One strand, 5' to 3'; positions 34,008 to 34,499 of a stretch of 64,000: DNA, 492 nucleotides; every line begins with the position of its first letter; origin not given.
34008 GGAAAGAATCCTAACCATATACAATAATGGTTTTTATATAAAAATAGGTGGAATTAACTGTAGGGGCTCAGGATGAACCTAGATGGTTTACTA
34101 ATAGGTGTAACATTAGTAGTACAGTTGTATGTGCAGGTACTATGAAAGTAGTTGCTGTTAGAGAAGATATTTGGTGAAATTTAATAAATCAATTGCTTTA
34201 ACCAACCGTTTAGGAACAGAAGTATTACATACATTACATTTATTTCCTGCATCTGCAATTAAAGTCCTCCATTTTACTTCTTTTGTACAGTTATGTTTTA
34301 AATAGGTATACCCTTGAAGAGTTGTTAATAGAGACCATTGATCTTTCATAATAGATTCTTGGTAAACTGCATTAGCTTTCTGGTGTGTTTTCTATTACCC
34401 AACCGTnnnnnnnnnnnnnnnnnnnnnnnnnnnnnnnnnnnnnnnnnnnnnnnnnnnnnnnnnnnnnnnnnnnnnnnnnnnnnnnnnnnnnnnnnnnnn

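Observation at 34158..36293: Tandem, translationally coupled array of about 10 zinc-knuckle mini-proteins that all end in Leu-Leu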

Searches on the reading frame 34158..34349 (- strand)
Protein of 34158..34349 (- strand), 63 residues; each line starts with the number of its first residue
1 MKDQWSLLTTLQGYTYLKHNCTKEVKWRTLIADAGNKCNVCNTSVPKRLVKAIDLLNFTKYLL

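Call 7: search_protein_families(library=pfam, proteins=[window:34158-34349:-], max_evalue=10)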
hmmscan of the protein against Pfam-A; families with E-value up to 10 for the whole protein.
window:34158-34349:- (63 aa): 0 families

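Call 8: search_protein_families(library=phrogs, proteins=[window:34158-34349:-], max_evalue=10)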
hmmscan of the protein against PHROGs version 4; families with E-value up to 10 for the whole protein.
window:34158-34349:- (63 aa): 0 families

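Call 12: find_homologous_proteins(query=A1, max_evalue=0.01)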
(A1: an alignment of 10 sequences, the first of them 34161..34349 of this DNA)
Query A1 (10 sequences) (63 aa, profile of the alignment): 7 proteins with E <= 0.01 among 82 candidates.
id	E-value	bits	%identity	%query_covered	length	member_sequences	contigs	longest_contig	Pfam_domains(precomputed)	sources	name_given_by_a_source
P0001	5.7e-18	82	100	100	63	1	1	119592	-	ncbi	-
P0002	1.0e-15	75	28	71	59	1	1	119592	-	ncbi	-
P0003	6.2e-15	73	31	75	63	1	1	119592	-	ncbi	-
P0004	7.3e-15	72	31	51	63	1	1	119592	-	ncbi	-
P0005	2.4e-9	55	50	16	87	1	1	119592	-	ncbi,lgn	-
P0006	4.6e-9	54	26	79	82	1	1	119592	-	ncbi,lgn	-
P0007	2.7e-4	39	26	30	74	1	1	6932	-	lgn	-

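Call 15: find_encoding_contigs(protein=P0007, flank=10000)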
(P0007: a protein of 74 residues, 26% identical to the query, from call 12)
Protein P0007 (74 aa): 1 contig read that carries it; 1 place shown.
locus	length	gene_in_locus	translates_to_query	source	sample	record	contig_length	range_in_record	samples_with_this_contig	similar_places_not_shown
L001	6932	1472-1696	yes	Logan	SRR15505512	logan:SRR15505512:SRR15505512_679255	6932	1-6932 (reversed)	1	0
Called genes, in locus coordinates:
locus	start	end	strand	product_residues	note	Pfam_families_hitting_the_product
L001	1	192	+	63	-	?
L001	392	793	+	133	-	PF00472:RF-1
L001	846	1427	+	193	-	-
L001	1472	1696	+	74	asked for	-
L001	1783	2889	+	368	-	PF00004:AAA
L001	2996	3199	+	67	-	-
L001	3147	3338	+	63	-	PF07411:DUF1508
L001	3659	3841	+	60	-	-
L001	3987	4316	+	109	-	-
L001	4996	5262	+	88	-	PF21840:DUF6899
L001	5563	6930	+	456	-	?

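Call 16: find_encoding_contigs(protein=P0001, flank=1000, max_places=3)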
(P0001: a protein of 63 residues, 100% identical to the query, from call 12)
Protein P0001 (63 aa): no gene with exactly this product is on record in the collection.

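Call 18: list_cluster_members(proteins=[P0001, P0005, P0006])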
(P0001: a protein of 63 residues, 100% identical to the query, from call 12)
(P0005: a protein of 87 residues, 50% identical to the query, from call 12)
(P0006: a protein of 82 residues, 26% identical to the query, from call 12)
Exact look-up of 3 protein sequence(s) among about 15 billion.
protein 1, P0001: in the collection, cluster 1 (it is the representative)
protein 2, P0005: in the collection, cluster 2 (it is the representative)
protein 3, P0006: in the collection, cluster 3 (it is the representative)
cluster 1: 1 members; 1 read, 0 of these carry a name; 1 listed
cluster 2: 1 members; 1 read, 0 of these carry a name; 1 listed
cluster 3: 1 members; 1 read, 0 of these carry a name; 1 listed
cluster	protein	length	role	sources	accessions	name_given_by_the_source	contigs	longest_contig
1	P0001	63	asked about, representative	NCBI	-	-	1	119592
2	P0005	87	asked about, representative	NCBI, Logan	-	-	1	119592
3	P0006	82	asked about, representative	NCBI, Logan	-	-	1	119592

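Call 20: search_protein_representatives(alignment_id=A1)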
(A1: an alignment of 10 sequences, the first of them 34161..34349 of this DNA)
Query: 10 sequences, 65 profile positions. Proteins with E-value up to 0.001 (for the whole library): 22; up to 1e-10: 6; up to 1e-30: 0. The best 22 are listed.
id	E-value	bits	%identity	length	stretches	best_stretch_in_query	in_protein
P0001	1.8e-18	82.3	-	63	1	1-65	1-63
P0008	1.7e-17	79.1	-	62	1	1-65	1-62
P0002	3.3e-16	75.1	-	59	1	1-65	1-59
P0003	2.0e-15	72.5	-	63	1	1-65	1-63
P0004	2.3e-15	72.3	-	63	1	1-65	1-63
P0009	2.7e-13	65.7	-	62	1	1-65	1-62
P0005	7.6e-10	54.7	-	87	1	1-65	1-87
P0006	1.5e-09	53.7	-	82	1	6-65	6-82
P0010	2.6e-06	43.3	-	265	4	11-46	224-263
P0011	7.5e-06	41.9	-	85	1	1-64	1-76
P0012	3.3e-05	39.8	-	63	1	7-60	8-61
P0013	4.8e-05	39.3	-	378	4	13-54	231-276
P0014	8.1e-05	38.6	-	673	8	12-44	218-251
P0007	8.7e-05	38.5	-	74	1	5-65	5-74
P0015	2.8e-04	36.8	-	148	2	7-58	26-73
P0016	3.8e-04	36.4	-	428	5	12-45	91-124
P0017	3.9e-04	36.4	-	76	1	1-57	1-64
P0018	4.2e-04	36.2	-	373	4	15-46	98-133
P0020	5.0e-04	36.0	-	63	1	1-59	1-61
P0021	8.6e-04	35.3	-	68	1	1-59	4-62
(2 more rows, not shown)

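Call 22: search_protein_families(library=pfam, proteins=[P0010, P0013, P0016, P0018, P0011, P0012, P0015, P0017, P0020, P0021], max_evalue=1)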
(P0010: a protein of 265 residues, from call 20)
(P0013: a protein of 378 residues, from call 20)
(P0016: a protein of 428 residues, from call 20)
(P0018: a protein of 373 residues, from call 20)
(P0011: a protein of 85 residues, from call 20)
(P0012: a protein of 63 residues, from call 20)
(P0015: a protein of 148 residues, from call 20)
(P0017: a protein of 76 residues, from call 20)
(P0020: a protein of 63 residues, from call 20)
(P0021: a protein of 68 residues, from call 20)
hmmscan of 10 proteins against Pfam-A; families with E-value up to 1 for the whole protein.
P0010 (265 aa): 3 families
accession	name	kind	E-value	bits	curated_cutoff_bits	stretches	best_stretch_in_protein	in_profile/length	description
PF12451.13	VPS11_C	-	0.007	17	25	1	202-226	15-38/45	Vacuolar protein sorting protein 11 C terminal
PF15777.11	Anti-TRAP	-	0.17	12.4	32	0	32-60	10-38/59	Tryptophan RNA-binding attenuator protein inhibitory protein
PF05265.19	DUF723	-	0.7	10.3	20.9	1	203-260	3-59/60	Protein of unknown function (DUF723)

P0013 (378 aa): 17 families
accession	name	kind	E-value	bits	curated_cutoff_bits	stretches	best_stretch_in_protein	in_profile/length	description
PF14311.12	DUF4379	-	8.7e-09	35.9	24.5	1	235-266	23-54/56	Probable Treble clef zinc finger domain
PF09723.15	Zn_ribbon_8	-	2.3e-06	28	34.4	1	116-144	9-39/41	Zinc ribbon domain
PF21817.3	CapR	-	0.00015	22.3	24.2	1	216-266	5-67/67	CapR homology domain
PF05605.18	zf-Di19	-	0.00016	22.3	27.5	1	261-295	4-38/54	Drought induced 19 protein (Di19), zinc-binding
PF01155.25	HypA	-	0.00039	20.9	28.9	1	103-143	61-96/112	Hydrogenase/urease nickel incorporation, metallochaperone, hypA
PF13639.12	zf-RING_2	-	0.0028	18.3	27.3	0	113-139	16-43/44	Ring finger domain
PF23451.1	Zn_ribbon_PaaD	-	0.0036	17.4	27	1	260-272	15-27/53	PaaD zinc beta ribbon domain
PF13192.12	Thioredoxin_3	-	0.0037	17.7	24.8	0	258-289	6-35/76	Thioredoxin domain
PF24440.1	DUF7559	-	0.028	15.1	27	0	133-146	35-48/52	Family of unknown function (DUF7559)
PF21202.3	SLX1_C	-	0.043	14.6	27.2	0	36-77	17-58/65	Structure-specific endonuclease subunit SLX1, C-terminal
PF11789.14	zf-Nse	-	0.047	14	27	1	113-139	25-56/57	Zinc-finger of the MIZ type in Nse subunit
PF02748.20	PyrI_C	-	0.13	12.6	23.4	1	132-144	32-44/48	Aspartate carbamoyltransferase regulatory chain, metal binding domain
PF14169.11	YdjO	-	0.14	12.4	27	0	63-85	34-56/59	Cold-inducible protein YdjO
PF13923.12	zf-C3HC4_2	-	0.3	11.3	27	0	113-139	13-40/40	Zinc finger, C3HC4 type (RING finger)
PF08283.16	Gemini_AL1_M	-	0.31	11.6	24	0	298-350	28-79/107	Geminivirus rep protein central domain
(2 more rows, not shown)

P0016 (428 aa): 20 families
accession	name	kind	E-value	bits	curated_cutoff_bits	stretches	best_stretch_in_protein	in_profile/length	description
PF14311.12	DUF4379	-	3.3e-14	53.3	24.5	5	287-310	32-55/56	Probable Treble clef zinc finger domain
PF21817.3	CapR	-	1.7e-13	51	24.2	4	81-123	12-67/67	CapR homology domain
PF06125.17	DUF961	-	4.1e-08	34.1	25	0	137-163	65-91/100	Bacterial protein of unknown function (DUF961)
PF13005.12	zf-IS66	-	2.3e-06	28.3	27.3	1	184-213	3-33/46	zinc-finger binding domain of transposase IS66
PF10881.14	DUF2726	-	1.5e-05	25.2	24.7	1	346-412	59-115/126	Protein of unknown function (DUF2726)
PF13192.12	Thioredoxin_3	-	2.9e-05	24.5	24.8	0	182-210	7-33/76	Thioredoxin domain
PF23969.1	DUF7296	-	3.8e-05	24.6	27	0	82-129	38-84/115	Domain of unknown function (DUF7296)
PF25206.1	DUF7836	-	5.2e-05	23.5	26.7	1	287-312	12-40/59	Domain of unknown function (DUF7836)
PF20914.2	DNA_pol_IIIA_C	-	7.5e-05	22.9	22.5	0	224-239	26-41/52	DNA polymerase III subunit alpha, C-terminal domain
PF03227.22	GILT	-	0.00012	22.8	22.4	1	53-106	6-60/107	Gamma interferon inducible lysosomal thiol reductase (GILT)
PF20393.3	Pro_CA_2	-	0.00013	22.6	30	0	128-164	87-123/125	Putative carbonic anhydrase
PF15963.11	Myb_DNA-bind_7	-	0.0011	19.1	31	0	125-165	6-46/88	Myb DNA-binding like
PF11028.14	TMEM260-like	-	0.0033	17.7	24.2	0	25-42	3-20/179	Protein O-mannosyl-transferase TMEM260-like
PF06093.19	Spt4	-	0.0072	16.9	25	0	116-159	18-67/77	Spt4/RpoE2 zinc finger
PF23783.1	Zn_ribbon_TiaS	-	0.069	13.3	27.3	0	101-133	6-36/41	TiaS C-terminal zinc ribbon domain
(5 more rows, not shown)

P0018 (373 aa): 7 families
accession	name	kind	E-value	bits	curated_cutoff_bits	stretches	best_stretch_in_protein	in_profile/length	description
PF21817.3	CapR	-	1.4e-10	41.7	24.2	3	80-131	5-67/67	CapR homology domain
PF14311.12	DUF4379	-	1.6e-07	31.9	24.5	2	97-133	21-56/56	Probable Treble clef zinc finger domain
PF12760.12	Zn_ribbon_IS1595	-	0.00034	20.9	25.4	0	54-67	17-30/46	Transposase zinc-ribbon domain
PF05605.18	zf-Di19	-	0.0033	18.1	27.5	0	126-145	4-21/54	Drought induced 19 protein (Di19), zinc-binding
PF24333.1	DUF7501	-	0.0047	17.5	27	0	54-64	9-19/58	Family of unknown function (DUF7501)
PF05263.17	DUF722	-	0.051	14.2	29.8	0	154-195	7-46/134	Protein of unknown function (DUF722)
PF14169.11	YdjO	-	0.14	12.4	27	0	247-261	35-49/59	Cold-inducible protein YdjO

P0011 (85 aa): 7 families
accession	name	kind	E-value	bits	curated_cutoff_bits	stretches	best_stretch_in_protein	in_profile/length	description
PF03392.18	OS-D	-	0.0099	16.4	25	1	31-82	31-82/93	Insect pheromone-binding family, A10/OS-D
PF14471.11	DUF4428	-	0.018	15.3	27.8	1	33-61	5-31/51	Domain of unknown function (DUF4428)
PF00130.28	C1_1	-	0.032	14.5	26.5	1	44-61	6-23/53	Phorbol esters/diacylglycerol binding domain (C1 domain)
PF24458.1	DUF7573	-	0.078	13.4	30.2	1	48-65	10-27/39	Domain of unknown function (DUF7573)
PF00839.22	Cys_rich_FGFR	-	0.099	13.2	22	1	14-36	17-39/58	Cysteine rich repeat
PF00641.23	Zn_ribbon_RanBP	-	0.1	12.4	27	1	44-56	13-25/30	Zn-finger in Ran binding protein and others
PF18439.7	zf_UBZ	-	0.22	11.6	25.6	1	49-61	2-14/32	Ubiquitin-Binding Zinc Finger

P0012 (63 aa): 2 families
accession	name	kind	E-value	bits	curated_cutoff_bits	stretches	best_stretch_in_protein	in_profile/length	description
PF23580.1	Znf_XAF1_N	-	0.0018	18.1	27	1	37-54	4-21/30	XIAP-associated factor 1-like, N-terminal zinc finger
PF11767.14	SET_assoc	-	0.16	12.1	24.1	1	32-57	37-62/66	Histone lysine methyltransferase SET associated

P0015 (148 aa): 0 families

P0017 (76 aa): 0 families

P0020 (63 aa): 0 families

P0021 (68 aa): 2 families
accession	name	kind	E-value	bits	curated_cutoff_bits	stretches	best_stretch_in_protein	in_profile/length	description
PF03107.22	C1_2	-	0.022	15.5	26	0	36-49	13-26/48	C1 domain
PF14720.11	NiFe_hyd_SSU_C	-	0.076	13.8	27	1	20-49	41-70/80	NiFe/NiFeSe hydrogenase small subunit C-terminal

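Call 24: find_homologous_proteins(query=A2, max_evalue=0.01)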
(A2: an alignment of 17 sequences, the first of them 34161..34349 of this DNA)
Query A2 (17 sequences) (63 aa, profile of the alignment): 8 proteins with E <= 0.01 among 116 candidates.
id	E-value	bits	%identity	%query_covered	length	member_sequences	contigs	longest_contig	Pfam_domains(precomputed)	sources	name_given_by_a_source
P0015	2.9e-26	109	21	30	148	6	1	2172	-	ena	-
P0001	7.3e-15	72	100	100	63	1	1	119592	-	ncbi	-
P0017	1.4e-14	72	25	73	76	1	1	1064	-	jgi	jgi:hypothetical protein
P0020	3.3e-12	64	27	90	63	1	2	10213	-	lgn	-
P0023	1.3e-9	56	31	90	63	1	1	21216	-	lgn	-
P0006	1.7e-9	55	26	79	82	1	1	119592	-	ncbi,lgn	-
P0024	6.1e-8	50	25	89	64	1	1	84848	-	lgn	-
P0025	1.9e-3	36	-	-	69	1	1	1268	-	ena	-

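Call 27: find_encoding_contigs(protein=P0024, flank=10000, max_places=3)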
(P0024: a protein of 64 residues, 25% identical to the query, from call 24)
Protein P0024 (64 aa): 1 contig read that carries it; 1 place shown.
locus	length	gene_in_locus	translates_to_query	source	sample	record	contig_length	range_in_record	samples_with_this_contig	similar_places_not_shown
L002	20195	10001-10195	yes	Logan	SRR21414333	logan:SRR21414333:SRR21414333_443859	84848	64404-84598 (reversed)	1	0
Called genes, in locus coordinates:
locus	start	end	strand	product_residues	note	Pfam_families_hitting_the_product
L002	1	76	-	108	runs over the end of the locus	?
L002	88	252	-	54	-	-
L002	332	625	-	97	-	-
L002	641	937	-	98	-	-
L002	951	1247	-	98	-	PF20274:cREC_REC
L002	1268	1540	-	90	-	-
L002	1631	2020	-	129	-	-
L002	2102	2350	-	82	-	-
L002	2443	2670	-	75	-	-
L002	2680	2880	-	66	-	-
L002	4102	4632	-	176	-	-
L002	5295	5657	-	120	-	-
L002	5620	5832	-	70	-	-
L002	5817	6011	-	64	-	-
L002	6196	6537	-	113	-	-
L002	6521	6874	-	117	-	-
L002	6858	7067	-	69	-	-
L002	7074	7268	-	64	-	-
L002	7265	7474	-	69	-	-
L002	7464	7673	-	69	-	-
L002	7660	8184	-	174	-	-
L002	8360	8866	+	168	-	-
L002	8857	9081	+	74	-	-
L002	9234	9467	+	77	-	-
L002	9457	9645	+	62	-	-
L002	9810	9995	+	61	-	-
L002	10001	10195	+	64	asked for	-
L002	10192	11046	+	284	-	-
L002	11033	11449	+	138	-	-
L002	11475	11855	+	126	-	-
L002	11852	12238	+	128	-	-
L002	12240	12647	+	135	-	PF00383:dCMP_cyt_deam_1, PF14437:MafB19-deam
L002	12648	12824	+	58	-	-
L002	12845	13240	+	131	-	-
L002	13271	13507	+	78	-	-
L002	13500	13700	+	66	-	-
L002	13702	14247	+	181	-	-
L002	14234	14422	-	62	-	-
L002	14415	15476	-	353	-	PF00106:adh_short (weak), PF01073:3Beta_HSD, PF01370:Epimerase, PF02719:Polysacc_synt_2, PF04321:RmlD_sub_bind, PF16363:GDP_Man_Dehyd, PF07993:NAD_binding_4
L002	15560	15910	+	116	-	-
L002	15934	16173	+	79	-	-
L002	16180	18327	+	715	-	-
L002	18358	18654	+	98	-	-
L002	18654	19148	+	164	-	-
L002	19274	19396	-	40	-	-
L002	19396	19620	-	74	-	-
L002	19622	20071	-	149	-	PF05099:TerB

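Call 28: find_encoding_contigs(protein=P0023, flank=10000, max_places=3)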
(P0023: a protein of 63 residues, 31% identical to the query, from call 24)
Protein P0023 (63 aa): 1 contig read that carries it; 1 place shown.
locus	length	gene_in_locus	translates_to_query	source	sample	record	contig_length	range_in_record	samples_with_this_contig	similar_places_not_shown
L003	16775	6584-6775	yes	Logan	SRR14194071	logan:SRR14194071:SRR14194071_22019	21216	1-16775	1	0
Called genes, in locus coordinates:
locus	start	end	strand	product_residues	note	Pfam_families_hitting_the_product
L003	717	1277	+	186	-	-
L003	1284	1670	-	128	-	-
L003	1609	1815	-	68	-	-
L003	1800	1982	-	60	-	-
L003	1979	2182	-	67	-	-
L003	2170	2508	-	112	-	-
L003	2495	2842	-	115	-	-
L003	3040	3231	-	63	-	-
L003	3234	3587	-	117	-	-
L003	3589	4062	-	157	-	-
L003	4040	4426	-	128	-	-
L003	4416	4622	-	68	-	-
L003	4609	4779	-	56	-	-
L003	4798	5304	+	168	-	-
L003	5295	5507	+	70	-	-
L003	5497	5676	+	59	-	-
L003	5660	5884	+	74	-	-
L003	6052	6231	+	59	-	-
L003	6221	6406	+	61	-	-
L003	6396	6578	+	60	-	-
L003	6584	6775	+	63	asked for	-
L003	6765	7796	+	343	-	-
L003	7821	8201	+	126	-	-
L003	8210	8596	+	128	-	-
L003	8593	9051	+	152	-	PF00383:dCMP_cyt_deam_1, PF14437:MafB19-deam (weak)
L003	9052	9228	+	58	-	-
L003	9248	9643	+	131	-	-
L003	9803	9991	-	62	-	-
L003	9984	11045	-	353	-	PF00106:adh_short (weak), PF01073:3Beta_HSD, PF01370:Epimerase, PF02719:Polysacc_synt_2, PF04321:RmlD_sub_bind, PF08659:KR (faint), PF16363:GDP_Man_Dehyd, PF07993:NAD_binding_4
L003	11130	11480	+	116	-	-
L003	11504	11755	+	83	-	-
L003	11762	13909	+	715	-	-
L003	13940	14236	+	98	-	-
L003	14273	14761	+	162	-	-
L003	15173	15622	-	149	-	PF05099:TerB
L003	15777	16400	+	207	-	PF13519:VWA_2, PF10138:vWA-TerF-like (weak)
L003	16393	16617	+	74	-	-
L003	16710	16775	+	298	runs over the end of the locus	PF03741:TerC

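Call 29: find_encoding_contigs(protein=P0020, flank=10000, max_places=3)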
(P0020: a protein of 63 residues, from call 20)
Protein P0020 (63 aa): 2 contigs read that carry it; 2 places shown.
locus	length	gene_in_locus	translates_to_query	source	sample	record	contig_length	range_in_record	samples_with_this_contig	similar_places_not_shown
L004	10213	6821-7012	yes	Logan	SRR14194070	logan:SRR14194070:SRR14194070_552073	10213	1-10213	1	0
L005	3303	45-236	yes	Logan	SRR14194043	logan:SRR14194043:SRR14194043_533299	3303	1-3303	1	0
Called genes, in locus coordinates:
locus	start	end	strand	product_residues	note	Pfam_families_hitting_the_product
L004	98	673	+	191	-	-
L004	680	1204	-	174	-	-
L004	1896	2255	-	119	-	-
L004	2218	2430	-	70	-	-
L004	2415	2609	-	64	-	-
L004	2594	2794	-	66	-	-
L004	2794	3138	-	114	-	-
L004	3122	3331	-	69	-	-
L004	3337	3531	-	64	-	-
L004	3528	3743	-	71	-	-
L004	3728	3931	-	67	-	-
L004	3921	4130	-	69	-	-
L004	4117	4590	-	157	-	-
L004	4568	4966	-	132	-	-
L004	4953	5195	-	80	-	-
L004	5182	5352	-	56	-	-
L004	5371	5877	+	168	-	-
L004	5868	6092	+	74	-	-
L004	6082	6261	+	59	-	-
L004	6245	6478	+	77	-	-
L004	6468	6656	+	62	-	-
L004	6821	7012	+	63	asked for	-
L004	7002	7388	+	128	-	-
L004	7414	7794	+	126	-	-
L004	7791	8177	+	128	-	-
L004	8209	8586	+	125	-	PF00383:dCMP_cyt_deam_1, PF14437:MafB19-deam (weak)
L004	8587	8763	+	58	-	-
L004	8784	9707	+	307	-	PF14743:DNA_ligase_OB_2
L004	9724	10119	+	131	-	-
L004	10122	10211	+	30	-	?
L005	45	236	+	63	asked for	-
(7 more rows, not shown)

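Call 31: predict_structure(alignment_id=A2)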
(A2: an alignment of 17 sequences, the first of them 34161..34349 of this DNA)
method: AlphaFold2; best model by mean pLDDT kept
length: 63 residues; sequences in the alignment: 17
mean_pLDDT: 79.4   pTM: 0.58
mean pLDDT of the five models: 79.4, 79.2, 76.8, 76.7, 75.3
residues with pLDDT >= 90: 0; 70-90: 51; 50-70: 11; < 50: 1
segments of 3 or more residues with pLDDT < 50: none
pLDDT, mean of each block of 10 residues (from residue 1): 76 84 71 74 88 85 74
secondary structure, 60 per line:
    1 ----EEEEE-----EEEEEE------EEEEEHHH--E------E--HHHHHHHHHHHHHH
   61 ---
elements in order: E5-9 E15-20 E27-31 H47-60

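Call 37: fold_search(model_id=the predicted structure, library=pdb)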
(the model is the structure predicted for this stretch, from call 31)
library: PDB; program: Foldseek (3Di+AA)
matches with E <= 10: 206; with E <= 0.001: 0
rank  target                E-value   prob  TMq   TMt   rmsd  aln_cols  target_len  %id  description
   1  2x5c_A                7.4e-01  0.28  0.36  0.25   8.4        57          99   18  Crystal structure of hypothetical protein ORF131 from Pyrobaculum Spherical Virus (released 2010-07-21)
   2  2x5c_B                1.4e+00  0.18  0.36  0.25   8.2        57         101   18  Crystal structure of hypothetical protein ORF131 from Pyrobaculum Spherical Virus (released 2010-07-21)
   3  2ia1_A                1.5e+00  0.08  0.29  0.16   6.6        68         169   13  Crystal structure of protein BH3703 from Bacillus halodurans, Pfam DUF600 (released 2006-10-03)
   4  2i2l_C                2.3e+00  0.30  0.38  0.20   1.8        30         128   20  X-ray Crystal Structure of Protein yopX from Bacillus subtilis. Northeast Structural Genomics Consortium Target SR411. (released 2006-08-29)
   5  6d7y_A                2.4e+00  0.23  0.37  0.26   4.8        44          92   14  1.75 Angstrom Resolution Crystal Structure of the Toxic C-Terminal Tip of CdiA from Pseudomonas aeruginosa in Complex  (released 2019-05-01)
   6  9crp_H                2.7e+00  0.12  0.36  0.19   8.8        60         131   12  Post-targeting aCascade Type IA CRISPR-Cas Surveillance Complexes (released 2025-08-13)
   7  9crq_L                2.7e+00  0.12  0.36  0.19   8.8        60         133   12  Post-targeting aCascade Type IA CRISPR-Cas Surveillance Complexes (released 2025-08-13)
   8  6cqk_B                2.7e+00  0.09  0.26  0.19   4.8        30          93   17  Crystal Structure of mitochondrial single-stranded DNA binding proteins from S. cerevisiae, Rim1 (Form1) (released 2018-05-30)
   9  9a3y_B                2.9e+00  0.12  0.36  0.18  11.4        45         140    7  Predicted model of tissue transglutaminase 2 (TG2) in complex with plasma fibronectin type I modules 7, 8 and 9 (FNI7- (released 2024-02-02)
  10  3l0x_B                2.9e+00  0.08  0.26  0.20   4.0        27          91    4  Structure of split yeast PCNA (released 2010-03-23)
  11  5ja9_C                3.1e+00  0.07  0.32  0.22  10.2        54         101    7  Crystal structure of the HigB2 toxin in complex with Nb6 (released 2017-04-05)
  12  9lbn_H                3.3e+00  0.20  0.36  0.07   2.7        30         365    3  The composite cryo-EM structure of the head-to-tail connector and head-proximal tail components of bacteriophage phiXa (released 2025-05-07)
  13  2i2l_B                3.5e+00  0.23  0.38  0.19   1.9        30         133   20  X-ray Crystal Structure of Protein yopX from Bacillus subtilis. Northeast Structural Genomics Consortium Target SR411. (released 2006-08-29)
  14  4aiv                  3.8e+00  0.13  0.37  0.23   6.6        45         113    9  Crystal Structure of putative NADH-dependent nitrite reductase small subunit from Mycobacterium tuberculosis (released 2012-09-12)
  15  8kfp_MODEL_1_A        3.8e+00  0.08  0.31  0.31  11.0        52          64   12  Solution structure of Drosophila melanogaster R2D2 dsRBD1 (released 2024-06-26)
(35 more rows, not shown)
